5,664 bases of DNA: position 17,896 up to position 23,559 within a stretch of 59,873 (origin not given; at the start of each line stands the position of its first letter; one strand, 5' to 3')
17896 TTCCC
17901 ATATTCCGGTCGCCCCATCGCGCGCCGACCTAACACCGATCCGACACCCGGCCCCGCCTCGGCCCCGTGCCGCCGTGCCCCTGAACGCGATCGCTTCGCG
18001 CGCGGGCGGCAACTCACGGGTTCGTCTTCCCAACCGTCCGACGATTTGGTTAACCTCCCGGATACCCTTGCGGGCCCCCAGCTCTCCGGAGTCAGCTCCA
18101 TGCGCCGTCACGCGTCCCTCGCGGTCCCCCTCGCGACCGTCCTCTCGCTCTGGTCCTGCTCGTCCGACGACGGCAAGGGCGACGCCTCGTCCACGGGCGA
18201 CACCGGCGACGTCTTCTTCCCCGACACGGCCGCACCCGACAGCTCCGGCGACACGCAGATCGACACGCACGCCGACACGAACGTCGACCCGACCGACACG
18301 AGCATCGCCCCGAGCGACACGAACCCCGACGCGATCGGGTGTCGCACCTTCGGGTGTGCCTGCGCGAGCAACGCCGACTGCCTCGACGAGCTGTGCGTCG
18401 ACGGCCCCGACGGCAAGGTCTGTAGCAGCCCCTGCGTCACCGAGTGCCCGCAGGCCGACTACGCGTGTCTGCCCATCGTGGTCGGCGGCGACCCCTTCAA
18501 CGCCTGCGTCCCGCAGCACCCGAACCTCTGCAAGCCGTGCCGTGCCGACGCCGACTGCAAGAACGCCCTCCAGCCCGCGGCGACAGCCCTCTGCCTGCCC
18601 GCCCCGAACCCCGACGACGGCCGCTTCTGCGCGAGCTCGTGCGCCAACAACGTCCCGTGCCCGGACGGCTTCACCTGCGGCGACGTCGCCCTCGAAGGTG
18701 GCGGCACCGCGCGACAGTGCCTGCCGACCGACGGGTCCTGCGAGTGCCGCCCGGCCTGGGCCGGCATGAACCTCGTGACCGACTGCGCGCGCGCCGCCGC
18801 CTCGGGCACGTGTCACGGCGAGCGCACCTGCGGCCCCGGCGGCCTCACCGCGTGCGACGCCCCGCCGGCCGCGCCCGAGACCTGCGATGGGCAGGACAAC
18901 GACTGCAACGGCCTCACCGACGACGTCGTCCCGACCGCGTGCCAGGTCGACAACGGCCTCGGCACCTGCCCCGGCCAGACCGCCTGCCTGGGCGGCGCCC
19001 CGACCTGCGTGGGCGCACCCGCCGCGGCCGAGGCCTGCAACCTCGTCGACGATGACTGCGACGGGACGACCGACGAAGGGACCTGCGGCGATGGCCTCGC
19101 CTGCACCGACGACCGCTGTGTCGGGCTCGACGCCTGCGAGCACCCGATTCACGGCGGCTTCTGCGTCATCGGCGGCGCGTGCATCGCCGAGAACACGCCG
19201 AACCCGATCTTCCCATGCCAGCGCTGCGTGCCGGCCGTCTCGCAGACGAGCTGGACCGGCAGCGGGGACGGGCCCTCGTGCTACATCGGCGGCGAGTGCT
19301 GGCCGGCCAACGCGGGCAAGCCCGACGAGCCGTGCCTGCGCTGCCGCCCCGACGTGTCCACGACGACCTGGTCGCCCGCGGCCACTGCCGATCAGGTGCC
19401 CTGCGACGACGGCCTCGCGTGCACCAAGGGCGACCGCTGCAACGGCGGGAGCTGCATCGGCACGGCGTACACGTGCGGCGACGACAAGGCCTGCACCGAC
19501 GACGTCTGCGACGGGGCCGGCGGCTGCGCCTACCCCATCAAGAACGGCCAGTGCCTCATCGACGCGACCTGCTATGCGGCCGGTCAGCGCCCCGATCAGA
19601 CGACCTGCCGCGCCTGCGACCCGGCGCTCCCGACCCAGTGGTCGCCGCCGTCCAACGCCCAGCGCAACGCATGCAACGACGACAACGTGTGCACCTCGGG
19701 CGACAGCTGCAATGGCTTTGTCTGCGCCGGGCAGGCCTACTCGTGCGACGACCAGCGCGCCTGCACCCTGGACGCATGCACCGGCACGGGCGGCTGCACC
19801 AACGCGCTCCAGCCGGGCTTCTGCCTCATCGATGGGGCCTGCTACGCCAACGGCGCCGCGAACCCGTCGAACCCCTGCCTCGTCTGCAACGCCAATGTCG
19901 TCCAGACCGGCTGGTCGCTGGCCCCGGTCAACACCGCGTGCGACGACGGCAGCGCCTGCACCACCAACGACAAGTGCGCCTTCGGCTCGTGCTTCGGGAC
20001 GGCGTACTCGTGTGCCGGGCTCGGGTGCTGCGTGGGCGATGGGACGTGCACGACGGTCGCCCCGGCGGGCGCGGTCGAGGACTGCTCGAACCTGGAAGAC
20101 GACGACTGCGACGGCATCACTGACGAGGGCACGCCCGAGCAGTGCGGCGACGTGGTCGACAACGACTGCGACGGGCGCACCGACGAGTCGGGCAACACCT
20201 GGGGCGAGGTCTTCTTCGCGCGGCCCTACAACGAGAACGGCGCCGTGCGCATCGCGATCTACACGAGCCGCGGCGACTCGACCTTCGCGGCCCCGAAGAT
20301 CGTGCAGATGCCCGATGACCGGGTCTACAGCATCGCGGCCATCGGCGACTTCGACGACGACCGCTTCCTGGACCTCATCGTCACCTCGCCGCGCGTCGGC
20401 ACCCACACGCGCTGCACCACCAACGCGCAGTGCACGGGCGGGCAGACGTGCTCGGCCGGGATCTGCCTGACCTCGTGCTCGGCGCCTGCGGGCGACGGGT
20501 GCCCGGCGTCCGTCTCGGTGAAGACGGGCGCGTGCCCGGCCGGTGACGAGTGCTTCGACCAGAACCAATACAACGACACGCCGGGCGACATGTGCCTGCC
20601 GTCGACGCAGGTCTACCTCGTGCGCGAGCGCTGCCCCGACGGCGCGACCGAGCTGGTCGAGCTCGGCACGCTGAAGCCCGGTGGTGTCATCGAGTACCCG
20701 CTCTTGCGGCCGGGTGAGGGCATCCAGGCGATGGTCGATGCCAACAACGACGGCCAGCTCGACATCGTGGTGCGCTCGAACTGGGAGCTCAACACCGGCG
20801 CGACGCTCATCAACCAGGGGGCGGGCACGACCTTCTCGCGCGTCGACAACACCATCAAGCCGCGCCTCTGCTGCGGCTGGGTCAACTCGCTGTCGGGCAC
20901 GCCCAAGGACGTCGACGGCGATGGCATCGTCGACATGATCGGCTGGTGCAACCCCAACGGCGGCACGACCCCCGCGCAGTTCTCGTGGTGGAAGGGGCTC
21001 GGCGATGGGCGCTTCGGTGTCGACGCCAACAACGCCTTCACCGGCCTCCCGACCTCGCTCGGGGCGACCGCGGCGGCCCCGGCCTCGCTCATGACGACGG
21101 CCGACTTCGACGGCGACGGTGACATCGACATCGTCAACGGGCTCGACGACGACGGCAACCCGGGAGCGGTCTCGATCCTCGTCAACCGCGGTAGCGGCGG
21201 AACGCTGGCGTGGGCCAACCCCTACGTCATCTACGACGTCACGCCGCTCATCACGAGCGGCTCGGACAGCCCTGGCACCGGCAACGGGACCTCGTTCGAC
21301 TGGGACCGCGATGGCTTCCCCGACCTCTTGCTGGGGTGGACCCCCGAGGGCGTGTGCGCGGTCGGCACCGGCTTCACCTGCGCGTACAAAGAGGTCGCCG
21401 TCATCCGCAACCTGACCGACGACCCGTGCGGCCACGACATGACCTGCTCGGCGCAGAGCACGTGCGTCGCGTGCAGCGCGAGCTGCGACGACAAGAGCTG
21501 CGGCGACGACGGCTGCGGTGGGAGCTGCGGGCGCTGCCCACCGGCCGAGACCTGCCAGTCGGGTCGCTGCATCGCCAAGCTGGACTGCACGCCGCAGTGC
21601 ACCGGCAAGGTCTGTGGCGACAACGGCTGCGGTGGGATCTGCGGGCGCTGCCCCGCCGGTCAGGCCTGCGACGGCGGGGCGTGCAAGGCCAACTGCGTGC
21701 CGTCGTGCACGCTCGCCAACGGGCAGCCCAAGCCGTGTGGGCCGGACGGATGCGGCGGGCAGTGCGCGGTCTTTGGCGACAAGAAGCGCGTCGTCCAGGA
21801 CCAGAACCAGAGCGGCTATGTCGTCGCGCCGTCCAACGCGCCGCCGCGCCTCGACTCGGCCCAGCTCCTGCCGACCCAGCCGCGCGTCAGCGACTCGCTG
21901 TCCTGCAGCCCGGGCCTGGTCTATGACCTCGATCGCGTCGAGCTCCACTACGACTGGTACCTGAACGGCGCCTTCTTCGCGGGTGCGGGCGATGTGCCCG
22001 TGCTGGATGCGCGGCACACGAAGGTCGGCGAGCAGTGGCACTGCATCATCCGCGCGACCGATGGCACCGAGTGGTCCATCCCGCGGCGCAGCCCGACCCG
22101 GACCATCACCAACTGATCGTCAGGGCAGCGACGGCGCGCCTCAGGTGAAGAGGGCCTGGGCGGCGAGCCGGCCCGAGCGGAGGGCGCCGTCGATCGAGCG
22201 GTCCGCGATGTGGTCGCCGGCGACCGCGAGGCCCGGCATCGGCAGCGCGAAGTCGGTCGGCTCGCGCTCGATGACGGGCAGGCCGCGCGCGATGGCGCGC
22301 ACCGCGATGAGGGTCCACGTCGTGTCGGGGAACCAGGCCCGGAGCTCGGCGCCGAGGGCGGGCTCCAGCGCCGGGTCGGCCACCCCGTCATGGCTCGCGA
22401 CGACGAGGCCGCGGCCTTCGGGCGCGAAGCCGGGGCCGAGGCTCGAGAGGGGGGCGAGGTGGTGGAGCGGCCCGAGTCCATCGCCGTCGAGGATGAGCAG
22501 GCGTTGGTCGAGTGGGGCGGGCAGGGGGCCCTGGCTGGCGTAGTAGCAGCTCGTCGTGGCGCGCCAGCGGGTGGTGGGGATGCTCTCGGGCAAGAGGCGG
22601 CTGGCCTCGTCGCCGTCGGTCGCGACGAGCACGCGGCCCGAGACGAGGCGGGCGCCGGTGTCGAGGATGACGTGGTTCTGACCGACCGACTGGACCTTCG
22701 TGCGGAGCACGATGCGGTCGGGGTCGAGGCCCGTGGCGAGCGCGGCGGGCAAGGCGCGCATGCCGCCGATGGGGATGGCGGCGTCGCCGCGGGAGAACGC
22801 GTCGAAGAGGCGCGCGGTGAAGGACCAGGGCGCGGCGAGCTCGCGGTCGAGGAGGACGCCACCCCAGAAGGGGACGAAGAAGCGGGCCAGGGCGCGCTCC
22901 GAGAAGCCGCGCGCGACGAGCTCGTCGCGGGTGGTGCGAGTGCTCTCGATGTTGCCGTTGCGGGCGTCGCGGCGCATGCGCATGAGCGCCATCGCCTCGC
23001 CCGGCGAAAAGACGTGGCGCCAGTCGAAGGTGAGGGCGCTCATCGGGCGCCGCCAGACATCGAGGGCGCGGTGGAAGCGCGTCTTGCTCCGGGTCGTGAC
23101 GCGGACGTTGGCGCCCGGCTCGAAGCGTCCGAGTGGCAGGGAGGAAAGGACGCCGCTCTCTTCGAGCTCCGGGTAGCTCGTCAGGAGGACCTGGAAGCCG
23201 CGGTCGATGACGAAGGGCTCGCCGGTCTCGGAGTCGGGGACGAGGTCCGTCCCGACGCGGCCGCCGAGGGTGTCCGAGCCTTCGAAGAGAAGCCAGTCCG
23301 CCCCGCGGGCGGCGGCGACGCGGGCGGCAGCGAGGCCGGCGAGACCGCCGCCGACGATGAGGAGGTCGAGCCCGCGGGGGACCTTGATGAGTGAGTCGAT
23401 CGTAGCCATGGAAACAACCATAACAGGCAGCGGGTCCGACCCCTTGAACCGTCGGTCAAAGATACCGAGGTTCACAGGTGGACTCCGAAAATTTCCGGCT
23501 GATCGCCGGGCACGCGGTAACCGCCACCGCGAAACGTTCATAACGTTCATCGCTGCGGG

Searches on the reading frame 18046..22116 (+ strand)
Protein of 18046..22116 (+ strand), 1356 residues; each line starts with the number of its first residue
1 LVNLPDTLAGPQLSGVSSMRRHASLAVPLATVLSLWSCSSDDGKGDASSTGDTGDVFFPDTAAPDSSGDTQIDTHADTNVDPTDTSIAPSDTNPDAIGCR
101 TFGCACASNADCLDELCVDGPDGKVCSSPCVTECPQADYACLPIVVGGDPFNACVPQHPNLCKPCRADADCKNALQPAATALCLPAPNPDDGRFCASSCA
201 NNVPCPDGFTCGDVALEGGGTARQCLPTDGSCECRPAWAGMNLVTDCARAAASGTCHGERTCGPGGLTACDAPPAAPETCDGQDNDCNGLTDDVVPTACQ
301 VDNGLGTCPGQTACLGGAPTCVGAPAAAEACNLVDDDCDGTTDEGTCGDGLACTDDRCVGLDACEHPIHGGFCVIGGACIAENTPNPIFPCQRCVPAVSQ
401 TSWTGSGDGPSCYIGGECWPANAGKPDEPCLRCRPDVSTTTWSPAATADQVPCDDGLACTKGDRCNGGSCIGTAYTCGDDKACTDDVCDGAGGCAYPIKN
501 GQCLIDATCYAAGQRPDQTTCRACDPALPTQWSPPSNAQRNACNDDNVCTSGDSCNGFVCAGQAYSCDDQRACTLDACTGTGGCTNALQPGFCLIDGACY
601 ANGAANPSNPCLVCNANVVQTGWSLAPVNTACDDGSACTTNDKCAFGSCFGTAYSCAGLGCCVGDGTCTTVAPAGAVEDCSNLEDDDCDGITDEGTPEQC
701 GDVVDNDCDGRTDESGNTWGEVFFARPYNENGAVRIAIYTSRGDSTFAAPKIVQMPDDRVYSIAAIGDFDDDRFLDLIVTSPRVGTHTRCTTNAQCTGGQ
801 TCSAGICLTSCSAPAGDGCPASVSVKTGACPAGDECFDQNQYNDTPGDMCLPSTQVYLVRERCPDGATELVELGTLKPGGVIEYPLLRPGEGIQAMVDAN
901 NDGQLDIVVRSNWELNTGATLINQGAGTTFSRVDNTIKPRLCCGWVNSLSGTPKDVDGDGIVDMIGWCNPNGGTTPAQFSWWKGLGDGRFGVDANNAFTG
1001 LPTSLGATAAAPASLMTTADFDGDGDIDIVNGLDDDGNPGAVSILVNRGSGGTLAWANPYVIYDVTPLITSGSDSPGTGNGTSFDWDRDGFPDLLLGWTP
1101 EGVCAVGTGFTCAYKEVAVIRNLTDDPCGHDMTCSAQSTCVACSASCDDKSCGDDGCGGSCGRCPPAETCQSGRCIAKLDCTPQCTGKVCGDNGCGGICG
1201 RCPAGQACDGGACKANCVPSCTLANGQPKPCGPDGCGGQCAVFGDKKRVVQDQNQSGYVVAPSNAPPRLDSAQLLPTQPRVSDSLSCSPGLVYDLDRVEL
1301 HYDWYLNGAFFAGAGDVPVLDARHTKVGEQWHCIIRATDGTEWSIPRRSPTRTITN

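Call 56: search_protein_families(library=pfam, proteins=[window:18046-22116:+], max_evalue=0.001)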
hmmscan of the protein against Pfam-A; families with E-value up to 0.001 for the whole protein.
window:18046-22116:+ (1356 aa): 3 families
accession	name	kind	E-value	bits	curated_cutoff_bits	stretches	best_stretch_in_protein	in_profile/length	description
PF13517.12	FG-GAP_3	-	1.9e-15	57.7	26.9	3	955-1030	1-60/61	FG-GAP-like repeat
PF01839.29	FG-GAP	-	1.8e-06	28.2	22.1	0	763-785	4-26/37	FG-GAP repeat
PF11617.13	Cu-binding_MopE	-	3.6e-06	27.5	27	1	325-344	11-30/30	Putative metal-binding motif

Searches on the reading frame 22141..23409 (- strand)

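Call 56: search_protein_families(library=pfam, proteins=[window:22141-23409:-], max_evalue=0.001)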
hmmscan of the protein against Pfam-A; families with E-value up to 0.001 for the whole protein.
window:22141-23409:- (422 aa): 5 families
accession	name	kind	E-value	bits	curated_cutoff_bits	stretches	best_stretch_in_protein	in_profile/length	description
PF01593.30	Amino_oxidase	-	1.2e-33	117.5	19.8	1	23-420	1-442/443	Flavin containing amine oxidoreductase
PF13450.12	NAD_binding_8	-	5.4e-11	43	21.9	1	18-83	1-62/68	NAD(P)-binding Rossmann-like domain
PF12831.13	FAD_oxidored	-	1.3e-07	31.7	27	1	15-58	1-44/416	FAD dependent oxidoreductase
PF00890.30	FAD_binding_2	-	0.00033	20.4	20.4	1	15-50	1-36/414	FAD binding domain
PF07992.20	Pyr_redox_2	-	0.00046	20.2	26.1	0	15-51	2-39/291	Pyridine nucleotide-disulphide oxidoreductase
